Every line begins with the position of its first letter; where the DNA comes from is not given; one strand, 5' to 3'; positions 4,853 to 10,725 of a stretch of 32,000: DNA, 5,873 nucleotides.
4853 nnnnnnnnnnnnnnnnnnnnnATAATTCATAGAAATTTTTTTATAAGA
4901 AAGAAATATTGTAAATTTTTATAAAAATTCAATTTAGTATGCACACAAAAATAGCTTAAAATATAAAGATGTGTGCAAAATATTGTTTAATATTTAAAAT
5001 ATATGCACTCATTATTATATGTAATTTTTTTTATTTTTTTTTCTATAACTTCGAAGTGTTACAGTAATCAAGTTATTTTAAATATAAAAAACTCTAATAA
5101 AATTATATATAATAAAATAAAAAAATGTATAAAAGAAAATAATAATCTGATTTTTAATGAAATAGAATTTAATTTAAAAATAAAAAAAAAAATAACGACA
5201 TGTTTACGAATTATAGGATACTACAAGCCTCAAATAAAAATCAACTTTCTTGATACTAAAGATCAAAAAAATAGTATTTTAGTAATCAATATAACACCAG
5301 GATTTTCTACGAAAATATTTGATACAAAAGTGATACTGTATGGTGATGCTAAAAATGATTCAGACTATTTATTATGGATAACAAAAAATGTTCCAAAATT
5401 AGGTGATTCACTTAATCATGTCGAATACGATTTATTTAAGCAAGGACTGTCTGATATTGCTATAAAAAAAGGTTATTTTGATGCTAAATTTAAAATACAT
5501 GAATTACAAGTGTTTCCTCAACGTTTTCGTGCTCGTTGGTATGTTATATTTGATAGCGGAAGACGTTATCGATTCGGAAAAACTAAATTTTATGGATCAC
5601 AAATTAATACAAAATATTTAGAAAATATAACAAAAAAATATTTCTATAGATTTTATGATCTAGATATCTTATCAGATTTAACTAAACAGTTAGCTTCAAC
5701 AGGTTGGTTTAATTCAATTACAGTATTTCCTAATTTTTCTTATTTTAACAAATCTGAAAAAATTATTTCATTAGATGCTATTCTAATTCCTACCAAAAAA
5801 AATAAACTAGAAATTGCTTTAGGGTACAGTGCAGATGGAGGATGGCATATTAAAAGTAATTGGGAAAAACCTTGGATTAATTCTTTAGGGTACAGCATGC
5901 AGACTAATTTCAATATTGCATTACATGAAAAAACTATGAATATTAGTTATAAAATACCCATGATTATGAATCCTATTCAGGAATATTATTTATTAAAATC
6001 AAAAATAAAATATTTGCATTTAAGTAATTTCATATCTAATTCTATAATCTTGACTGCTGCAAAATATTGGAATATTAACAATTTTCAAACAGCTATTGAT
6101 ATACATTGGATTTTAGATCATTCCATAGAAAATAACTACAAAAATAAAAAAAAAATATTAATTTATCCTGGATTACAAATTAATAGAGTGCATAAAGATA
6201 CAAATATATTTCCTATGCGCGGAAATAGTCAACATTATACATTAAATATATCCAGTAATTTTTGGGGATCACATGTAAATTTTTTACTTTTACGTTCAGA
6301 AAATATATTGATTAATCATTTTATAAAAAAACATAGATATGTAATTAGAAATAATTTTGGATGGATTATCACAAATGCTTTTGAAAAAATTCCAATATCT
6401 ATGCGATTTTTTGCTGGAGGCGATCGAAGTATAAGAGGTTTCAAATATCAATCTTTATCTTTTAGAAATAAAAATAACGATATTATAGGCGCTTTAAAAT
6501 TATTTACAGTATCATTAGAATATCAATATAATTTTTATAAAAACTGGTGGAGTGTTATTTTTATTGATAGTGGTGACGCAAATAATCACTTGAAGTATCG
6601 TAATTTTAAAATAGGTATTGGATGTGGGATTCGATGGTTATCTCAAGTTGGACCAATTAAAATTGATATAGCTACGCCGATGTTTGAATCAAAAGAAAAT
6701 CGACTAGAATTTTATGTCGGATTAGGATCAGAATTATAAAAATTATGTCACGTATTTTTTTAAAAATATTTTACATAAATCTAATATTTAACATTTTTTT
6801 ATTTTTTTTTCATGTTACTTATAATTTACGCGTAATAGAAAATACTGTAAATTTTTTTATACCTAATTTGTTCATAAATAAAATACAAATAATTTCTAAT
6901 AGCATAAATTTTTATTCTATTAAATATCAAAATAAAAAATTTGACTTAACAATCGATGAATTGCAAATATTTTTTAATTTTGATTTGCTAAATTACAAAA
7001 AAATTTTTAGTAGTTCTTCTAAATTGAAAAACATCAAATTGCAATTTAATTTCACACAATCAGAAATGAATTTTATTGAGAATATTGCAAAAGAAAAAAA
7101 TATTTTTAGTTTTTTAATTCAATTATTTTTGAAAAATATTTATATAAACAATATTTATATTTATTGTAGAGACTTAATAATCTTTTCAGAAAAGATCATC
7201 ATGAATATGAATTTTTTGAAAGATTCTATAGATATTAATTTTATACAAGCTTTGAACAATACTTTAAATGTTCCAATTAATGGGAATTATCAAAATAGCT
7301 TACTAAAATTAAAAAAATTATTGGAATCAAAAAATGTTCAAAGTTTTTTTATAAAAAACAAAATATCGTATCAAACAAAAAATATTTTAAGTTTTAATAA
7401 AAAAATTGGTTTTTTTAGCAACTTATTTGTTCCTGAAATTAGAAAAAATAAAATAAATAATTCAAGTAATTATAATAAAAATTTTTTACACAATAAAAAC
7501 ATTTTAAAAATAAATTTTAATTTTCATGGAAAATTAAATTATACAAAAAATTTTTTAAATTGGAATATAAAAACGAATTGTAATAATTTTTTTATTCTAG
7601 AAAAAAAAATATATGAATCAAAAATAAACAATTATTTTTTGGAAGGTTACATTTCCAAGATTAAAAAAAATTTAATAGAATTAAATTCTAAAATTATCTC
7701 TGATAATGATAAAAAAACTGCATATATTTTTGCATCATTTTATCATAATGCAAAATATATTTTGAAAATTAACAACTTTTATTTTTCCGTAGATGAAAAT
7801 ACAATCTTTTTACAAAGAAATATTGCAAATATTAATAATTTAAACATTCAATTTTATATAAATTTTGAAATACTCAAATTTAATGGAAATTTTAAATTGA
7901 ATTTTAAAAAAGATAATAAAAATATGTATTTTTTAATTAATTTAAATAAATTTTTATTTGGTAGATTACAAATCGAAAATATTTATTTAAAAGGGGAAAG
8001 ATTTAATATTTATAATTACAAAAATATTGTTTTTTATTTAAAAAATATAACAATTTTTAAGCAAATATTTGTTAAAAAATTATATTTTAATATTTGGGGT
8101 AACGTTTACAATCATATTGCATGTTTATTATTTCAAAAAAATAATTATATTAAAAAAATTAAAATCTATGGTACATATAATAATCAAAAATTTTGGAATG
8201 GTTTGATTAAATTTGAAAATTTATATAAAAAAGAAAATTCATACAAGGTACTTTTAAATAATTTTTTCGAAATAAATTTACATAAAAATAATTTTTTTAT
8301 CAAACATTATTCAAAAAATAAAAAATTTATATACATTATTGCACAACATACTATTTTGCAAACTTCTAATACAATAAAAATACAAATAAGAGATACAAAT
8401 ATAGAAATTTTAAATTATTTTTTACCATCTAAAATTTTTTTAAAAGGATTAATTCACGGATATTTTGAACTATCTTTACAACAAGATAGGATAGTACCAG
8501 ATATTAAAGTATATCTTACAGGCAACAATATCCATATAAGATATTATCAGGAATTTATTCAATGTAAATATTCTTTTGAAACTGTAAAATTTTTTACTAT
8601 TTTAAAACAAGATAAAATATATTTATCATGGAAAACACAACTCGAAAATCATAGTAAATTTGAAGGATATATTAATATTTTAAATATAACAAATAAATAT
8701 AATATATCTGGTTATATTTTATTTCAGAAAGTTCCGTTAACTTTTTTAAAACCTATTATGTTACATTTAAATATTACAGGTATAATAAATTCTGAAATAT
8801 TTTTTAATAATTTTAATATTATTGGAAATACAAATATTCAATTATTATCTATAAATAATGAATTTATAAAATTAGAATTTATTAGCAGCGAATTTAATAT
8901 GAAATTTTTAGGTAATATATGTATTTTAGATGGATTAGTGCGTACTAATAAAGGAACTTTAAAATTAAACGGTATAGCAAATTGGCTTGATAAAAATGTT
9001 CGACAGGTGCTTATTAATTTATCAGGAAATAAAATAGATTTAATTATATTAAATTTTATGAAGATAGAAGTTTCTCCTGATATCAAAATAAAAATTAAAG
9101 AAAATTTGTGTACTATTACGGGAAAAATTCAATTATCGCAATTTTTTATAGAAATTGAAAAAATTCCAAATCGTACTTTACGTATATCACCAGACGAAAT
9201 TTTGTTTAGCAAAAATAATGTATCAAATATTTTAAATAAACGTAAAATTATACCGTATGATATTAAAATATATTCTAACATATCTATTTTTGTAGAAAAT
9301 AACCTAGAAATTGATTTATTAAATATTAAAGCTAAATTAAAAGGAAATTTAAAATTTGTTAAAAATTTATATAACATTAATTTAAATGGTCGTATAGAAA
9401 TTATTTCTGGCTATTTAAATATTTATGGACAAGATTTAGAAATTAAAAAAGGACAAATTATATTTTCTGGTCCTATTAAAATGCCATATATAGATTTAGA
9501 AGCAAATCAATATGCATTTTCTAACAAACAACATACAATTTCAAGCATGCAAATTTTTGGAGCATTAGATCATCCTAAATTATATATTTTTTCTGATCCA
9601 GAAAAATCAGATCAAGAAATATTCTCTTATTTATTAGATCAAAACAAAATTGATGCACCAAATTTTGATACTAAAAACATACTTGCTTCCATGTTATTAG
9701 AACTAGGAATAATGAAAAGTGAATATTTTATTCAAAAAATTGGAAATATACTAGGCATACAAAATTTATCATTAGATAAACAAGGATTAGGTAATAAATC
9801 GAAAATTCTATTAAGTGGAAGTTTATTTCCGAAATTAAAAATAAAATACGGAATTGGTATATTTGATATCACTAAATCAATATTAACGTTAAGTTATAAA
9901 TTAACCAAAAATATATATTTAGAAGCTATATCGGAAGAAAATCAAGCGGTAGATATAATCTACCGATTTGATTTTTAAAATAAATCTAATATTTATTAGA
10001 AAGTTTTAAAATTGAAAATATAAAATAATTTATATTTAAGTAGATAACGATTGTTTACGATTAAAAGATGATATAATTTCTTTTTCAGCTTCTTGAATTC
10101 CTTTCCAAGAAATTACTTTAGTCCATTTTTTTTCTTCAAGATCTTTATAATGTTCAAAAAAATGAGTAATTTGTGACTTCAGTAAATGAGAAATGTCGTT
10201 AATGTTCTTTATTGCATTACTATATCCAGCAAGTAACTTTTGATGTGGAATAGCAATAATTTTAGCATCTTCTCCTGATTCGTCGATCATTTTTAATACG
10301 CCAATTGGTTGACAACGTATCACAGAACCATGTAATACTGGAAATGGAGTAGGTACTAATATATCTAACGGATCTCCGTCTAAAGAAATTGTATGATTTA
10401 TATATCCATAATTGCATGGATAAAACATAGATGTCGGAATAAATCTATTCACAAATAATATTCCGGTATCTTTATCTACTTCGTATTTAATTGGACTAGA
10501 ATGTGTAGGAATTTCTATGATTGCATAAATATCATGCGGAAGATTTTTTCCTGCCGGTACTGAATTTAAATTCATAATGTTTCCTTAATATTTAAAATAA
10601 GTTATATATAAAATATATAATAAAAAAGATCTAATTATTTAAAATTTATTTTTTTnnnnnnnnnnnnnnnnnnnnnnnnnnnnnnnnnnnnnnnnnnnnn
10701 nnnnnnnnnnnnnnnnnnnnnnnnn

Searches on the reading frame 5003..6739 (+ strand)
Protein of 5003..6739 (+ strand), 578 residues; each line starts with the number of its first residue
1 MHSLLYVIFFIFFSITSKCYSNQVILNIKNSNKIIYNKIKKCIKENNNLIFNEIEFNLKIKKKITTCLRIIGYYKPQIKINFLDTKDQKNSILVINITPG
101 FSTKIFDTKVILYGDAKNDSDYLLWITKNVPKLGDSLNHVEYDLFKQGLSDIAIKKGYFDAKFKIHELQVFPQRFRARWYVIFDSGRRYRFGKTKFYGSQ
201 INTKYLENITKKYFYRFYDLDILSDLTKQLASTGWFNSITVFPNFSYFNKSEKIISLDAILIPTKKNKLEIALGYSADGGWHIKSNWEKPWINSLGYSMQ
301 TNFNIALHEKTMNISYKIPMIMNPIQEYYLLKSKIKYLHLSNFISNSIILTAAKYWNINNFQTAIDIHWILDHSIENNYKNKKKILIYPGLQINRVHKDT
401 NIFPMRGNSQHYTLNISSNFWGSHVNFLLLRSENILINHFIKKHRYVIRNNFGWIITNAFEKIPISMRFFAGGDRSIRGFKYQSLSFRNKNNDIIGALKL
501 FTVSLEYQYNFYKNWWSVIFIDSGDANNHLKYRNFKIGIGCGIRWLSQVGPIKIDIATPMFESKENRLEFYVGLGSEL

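Call 43: search_protein_families(library=pfam, proteins=[window:5003-6739:+], max_evalue=0.00001)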
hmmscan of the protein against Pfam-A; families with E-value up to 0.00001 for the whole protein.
window:5003-6739:+ (578 aa): 1 family
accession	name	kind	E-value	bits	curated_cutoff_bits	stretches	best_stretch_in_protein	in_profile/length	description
PF01103.29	Omp85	-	2.3e-28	100.1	24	1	267-576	7-323/325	Omp85 superfamily domain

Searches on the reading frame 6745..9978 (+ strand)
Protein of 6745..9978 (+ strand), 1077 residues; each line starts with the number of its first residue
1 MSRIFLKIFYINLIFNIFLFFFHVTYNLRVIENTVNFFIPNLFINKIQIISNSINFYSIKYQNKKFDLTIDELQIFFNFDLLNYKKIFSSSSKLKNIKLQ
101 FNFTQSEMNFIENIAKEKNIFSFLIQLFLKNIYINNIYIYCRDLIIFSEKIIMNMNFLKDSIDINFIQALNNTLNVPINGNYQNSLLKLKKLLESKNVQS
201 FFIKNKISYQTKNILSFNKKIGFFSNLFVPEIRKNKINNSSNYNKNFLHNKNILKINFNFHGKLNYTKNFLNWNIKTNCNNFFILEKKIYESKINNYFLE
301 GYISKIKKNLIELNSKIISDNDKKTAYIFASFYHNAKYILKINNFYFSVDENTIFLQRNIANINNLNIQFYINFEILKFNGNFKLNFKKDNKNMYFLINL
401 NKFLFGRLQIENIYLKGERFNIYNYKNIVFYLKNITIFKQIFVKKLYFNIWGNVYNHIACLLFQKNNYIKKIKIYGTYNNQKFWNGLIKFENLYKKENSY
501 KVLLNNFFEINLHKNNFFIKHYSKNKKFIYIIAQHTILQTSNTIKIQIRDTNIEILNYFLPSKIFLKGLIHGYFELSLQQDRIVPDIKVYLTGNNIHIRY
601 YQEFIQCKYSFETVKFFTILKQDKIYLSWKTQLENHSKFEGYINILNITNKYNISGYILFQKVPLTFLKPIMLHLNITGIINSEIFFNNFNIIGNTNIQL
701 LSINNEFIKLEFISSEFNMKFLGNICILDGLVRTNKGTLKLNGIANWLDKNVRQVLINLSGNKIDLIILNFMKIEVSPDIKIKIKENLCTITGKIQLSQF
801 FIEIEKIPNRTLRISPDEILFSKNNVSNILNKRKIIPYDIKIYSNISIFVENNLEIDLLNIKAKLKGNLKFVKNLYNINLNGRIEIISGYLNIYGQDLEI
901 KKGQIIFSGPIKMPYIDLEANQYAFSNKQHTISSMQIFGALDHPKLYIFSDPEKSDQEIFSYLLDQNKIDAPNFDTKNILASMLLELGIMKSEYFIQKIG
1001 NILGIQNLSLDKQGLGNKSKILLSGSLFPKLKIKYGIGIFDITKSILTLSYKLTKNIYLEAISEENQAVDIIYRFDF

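Call 43: search_protein_families(library=pfam, proteins=[window:6745-9978:+], max_evalue=0.00001)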
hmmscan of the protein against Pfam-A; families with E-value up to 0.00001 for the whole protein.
window:6745-9978:+ (1077 aa): 1 family
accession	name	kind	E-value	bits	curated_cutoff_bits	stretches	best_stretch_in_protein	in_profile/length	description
PF04357.19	TamB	-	1.2e-47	163.4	22.4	1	734-1077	8-381/381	TamB, inner membrane protein subunit of TAM complex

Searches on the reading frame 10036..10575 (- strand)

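Call 43: search_protein_families(library=pfam, proteins=[window:10036-10575:-], max_evalue=0.00001)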
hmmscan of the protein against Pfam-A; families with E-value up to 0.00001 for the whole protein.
window:10036-10575:- (179 aa): 1 family
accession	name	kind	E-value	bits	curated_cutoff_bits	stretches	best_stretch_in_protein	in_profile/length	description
PF00719.24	Pyrophosphatase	-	1e-53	181.7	23.5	1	18-173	1-151/153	Inorganic pyrophosphatase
